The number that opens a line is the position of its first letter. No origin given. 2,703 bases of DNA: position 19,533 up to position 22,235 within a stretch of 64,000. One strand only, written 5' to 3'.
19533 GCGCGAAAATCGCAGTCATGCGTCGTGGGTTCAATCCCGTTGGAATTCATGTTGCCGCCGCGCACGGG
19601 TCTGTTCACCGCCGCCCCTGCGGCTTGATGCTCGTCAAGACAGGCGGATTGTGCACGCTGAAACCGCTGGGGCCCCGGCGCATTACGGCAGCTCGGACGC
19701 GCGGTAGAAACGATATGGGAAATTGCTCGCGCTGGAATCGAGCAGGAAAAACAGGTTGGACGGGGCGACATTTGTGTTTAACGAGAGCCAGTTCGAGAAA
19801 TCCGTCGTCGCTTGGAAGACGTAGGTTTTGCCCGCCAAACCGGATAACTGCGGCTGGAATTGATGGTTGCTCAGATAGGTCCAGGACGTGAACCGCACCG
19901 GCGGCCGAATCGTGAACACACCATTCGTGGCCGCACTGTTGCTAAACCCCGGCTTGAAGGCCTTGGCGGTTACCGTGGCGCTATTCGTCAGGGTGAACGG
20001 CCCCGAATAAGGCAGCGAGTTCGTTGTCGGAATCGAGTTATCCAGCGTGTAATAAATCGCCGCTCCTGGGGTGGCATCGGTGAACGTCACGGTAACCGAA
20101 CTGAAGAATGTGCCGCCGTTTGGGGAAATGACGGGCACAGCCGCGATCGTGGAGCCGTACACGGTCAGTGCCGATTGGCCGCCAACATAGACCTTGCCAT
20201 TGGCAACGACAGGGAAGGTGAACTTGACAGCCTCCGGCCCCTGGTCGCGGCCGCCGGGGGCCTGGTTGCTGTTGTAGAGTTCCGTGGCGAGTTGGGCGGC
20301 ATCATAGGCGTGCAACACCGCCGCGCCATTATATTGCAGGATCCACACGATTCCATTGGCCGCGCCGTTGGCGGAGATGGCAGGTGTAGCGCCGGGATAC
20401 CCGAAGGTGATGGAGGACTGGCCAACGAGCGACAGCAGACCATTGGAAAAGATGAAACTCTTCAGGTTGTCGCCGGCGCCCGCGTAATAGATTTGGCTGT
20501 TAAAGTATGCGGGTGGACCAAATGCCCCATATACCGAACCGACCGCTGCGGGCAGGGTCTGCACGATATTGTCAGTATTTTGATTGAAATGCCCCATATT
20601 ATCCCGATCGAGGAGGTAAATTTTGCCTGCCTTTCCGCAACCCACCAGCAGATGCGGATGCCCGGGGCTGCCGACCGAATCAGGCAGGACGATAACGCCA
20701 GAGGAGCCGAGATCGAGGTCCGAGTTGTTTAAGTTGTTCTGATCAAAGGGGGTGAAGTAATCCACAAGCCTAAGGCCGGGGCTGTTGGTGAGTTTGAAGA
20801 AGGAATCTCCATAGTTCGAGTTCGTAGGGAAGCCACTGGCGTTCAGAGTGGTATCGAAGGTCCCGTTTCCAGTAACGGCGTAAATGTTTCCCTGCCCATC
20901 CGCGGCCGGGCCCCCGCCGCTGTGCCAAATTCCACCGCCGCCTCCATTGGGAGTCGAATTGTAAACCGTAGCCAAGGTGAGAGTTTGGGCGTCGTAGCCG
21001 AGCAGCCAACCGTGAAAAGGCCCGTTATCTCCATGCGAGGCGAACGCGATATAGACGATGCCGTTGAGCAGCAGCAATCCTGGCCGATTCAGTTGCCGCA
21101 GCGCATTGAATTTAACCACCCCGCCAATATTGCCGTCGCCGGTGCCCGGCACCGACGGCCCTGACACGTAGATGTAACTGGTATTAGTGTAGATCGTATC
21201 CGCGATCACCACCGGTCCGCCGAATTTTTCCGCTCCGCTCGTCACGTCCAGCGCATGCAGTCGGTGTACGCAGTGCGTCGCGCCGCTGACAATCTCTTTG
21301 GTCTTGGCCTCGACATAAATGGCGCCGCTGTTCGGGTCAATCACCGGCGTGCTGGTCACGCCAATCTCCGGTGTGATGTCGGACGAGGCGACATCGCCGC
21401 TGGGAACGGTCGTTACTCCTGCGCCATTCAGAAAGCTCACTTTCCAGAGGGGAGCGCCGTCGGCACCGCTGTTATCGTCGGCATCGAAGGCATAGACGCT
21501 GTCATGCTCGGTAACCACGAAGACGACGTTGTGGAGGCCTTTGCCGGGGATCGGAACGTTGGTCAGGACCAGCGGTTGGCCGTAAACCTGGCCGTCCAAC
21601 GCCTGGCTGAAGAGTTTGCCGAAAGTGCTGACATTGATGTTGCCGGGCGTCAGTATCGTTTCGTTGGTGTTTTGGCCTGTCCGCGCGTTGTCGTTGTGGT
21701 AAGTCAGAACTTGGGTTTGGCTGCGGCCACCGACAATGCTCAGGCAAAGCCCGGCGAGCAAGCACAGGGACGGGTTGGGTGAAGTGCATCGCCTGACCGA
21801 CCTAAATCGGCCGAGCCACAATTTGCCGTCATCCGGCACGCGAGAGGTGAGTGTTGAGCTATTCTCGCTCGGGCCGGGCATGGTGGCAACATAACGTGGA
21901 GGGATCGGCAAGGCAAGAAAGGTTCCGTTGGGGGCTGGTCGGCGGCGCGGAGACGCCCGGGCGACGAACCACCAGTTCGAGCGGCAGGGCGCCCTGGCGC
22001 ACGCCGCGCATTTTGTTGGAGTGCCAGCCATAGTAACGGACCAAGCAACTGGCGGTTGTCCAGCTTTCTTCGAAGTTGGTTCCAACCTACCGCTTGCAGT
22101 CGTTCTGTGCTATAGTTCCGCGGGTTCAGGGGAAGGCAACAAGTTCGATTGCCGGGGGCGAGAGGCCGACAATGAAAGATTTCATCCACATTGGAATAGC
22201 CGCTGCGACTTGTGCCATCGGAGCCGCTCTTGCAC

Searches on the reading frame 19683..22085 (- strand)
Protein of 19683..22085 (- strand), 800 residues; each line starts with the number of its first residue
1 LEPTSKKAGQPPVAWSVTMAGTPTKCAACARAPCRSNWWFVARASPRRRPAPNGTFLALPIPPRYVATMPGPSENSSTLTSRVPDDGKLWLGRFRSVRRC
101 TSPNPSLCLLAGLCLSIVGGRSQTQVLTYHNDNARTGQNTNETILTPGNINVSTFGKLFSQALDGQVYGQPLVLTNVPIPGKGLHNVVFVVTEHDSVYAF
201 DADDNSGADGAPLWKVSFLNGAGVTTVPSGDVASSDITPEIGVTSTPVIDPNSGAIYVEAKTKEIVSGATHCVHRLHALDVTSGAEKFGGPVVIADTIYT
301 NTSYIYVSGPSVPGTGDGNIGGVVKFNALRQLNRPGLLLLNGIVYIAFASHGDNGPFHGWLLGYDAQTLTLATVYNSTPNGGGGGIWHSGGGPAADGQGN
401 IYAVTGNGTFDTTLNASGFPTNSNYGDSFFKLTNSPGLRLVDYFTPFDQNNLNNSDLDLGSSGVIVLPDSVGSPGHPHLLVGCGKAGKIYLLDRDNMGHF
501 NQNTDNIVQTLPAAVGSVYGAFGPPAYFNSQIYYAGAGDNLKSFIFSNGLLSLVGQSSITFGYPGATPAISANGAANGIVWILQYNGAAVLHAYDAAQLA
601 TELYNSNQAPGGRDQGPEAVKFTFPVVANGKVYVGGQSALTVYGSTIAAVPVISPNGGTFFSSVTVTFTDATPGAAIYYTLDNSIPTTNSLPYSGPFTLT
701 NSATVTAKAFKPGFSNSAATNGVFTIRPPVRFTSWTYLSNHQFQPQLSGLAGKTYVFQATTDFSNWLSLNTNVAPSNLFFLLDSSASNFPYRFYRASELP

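Call 34: search_protein_families(library=pfam, proteins=[window:19683-22085:-], max_evalue=0.001)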
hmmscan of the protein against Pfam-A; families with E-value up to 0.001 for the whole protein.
window:19683-22085:- (800 aa): 2 families
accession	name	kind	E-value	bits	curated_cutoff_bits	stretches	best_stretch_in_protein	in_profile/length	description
PF13290.12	CHB_HEX_C_1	-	6.2e-17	61.7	22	1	655-719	1-65/67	Chitobiase/beta-hexosaminidase C-terminal domain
PF13287.12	Fn3_assoc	-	2.2e-12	47.3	23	1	666-720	1-55/59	Fn3 associated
